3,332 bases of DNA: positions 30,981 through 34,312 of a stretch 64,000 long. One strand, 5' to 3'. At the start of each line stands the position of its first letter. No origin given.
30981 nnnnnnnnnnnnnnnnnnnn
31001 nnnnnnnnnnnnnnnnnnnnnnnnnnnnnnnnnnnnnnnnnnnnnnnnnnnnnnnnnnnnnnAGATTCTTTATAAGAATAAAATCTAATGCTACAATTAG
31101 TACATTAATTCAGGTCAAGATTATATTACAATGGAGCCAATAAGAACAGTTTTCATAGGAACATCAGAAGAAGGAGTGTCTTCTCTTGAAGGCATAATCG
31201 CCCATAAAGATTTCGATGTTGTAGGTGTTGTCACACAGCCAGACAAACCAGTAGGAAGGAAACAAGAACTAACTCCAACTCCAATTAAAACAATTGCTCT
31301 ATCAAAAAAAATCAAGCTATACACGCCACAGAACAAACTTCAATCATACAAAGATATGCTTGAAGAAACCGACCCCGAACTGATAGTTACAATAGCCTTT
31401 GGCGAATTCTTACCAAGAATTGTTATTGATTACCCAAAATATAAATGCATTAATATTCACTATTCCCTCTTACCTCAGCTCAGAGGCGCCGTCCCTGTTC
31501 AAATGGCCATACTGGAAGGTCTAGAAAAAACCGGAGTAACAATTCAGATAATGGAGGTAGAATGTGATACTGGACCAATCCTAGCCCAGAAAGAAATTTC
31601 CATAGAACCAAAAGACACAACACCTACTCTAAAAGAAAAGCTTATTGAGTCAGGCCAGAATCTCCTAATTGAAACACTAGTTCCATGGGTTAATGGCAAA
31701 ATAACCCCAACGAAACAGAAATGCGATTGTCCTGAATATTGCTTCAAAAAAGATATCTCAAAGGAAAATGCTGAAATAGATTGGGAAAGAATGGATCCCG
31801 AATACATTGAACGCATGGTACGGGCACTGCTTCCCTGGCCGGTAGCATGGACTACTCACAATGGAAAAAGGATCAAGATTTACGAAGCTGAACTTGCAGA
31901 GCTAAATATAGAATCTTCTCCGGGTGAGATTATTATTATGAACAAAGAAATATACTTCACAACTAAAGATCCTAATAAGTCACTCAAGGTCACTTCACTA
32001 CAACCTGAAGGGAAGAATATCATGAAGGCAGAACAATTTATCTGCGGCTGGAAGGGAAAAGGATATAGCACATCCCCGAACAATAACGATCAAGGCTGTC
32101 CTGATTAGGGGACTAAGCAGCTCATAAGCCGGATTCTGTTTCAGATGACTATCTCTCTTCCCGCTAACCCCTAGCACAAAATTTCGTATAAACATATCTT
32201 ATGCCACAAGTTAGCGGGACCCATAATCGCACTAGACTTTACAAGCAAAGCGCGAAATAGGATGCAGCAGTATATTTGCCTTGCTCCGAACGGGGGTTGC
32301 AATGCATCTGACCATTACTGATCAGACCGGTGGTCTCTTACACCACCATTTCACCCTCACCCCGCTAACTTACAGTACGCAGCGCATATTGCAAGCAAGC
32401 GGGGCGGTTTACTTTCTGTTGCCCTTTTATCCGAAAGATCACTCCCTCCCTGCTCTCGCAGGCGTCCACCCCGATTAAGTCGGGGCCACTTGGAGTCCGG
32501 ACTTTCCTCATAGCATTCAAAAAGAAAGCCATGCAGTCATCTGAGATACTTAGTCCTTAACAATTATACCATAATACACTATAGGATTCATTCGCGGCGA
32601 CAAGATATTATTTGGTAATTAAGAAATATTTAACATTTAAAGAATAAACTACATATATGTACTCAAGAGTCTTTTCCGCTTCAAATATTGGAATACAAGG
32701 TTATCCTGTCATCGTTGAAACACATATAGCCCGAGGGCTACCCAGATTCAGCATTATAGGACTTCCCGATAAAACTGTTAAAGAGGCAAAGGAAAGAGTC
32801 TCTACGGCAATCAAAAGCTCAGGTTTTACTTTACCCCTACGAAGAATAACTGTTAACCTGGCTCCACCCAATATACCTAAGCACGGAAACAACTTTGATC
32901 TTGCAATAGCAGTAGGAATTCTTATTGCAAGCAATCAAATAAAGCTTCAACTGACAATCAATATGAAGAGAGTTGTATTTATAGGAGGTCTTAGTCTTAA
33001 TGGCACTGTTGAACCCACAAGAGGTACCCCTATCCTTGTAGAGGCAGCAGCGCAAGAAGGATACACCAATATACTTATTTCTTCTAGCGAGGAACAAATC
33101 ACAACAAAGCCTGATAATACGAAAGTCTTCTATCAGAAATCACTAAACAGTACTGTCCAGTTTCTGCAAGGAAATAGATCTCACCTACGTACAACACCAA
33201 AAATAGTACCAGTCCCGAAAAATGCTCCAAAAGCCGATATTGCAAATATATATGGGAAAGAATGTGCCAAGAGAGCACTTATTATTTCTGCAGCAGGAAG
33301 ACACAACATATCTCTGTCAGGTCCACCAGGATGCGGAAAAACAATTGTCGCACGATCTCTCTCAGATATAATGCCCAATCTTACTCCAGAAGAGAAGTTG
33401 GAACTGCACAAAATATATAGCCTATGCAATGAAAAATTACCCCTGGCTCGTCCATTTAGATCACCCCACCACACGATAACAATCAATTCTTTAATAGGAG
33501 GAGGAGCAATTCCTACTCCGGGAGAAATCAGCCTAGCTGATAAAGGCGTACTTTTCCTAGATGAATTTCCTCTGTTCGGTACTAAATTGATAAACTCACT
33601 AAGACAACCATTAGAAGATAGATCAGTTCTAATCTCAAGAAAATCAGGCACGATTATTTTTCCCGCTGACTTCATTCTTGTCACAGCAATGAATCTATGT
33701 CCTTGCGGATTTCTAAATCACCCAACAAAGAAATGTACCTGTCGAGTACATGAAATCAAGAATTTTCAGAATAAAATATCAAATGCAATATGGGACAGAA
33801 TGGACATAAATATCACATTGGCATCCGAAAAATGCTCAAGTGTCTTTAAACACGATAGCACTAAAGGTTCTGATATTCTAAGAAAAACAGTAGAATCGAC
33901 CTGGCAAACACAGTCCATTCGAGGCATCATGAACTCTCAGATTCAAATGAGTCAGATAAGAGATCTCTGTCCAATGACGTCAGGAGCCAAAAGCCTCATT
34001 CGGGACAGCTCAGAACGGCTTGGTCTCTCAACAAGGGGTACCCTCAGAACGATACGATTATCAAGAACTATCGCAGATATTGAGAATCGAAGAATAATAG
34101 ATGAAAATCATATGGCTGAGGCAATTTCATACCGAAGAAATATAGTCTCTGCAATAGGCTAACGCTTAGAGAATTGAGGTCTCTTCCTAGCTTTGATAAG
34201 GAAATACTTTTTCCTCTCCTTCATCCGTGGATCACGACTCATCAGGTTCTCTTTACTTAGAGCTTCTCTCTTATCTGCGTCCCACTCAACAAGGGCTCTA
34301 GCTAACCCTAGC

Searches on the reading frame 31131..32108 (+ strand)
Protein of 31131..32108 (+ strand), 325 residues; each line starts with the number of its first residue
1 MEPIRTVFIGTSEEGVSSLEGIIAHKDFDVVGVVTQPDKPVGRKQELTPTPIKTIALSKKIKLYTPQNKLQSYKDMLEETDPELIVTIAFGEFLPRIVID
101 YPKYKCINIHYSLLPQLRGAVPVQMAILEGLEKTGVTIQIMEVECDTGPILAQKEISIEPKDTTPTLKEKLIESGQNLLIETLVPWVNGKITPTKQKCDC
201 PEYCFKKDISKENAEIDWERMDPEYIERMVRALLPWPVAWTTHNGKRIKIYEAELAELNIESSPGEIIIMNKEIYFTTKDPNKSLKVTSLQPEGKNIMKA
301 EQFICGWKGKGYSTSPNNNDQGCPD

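Call 54: search_protein_families(library=pfam, proteins=[window:31131-32108:+], max_evalue=0.00001)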
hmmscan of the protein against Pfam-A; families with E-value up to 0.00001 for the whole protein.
window:31131-32108:+ (325 aa): 2 families
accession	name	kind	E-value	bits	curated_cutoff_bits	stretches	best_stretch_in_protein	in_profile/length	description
PF00551.24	Formyl_trans_N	-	2.8e-36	125.4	26.1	1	24-183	23-181/181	Formyl transferase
PF02911.23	Formyl_trans_C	-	2.2e-24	86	21.1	1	209-306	2-98/100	Formyl transferase, C-terminal domain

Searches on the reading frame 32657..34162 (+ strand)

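Call 53: search_protein_families(library=pfam, proteins=[window:32657-34162:+], max_evalue=0.00001)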
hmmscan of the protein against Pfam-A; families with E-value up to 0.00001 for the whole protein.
window:32657-34162:+ (501 aa): 4 families
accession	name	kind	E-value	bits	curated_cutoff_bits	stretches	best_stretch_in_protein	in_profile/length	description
PF01078.27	Mg_chelatase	-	9.7e-74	247.7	20.3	1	194-392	1-203/207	Magnesium chelatase, subunit ChlI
PF13541.12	ChlI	-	2.9e-37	127.7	27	1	20-143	1-119/121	Subunit ChlI of Mg-chelatase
PF13335.12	Mg_chelatase_C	-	3e-20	73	26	1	405-493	4-94/94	Magnesium chelatase, subunit ChlI C-terminal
PF07728.20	AAA_5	-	4e-07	30.6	22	1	219-349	3-125/139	AAA domain (dynein-related subfamily)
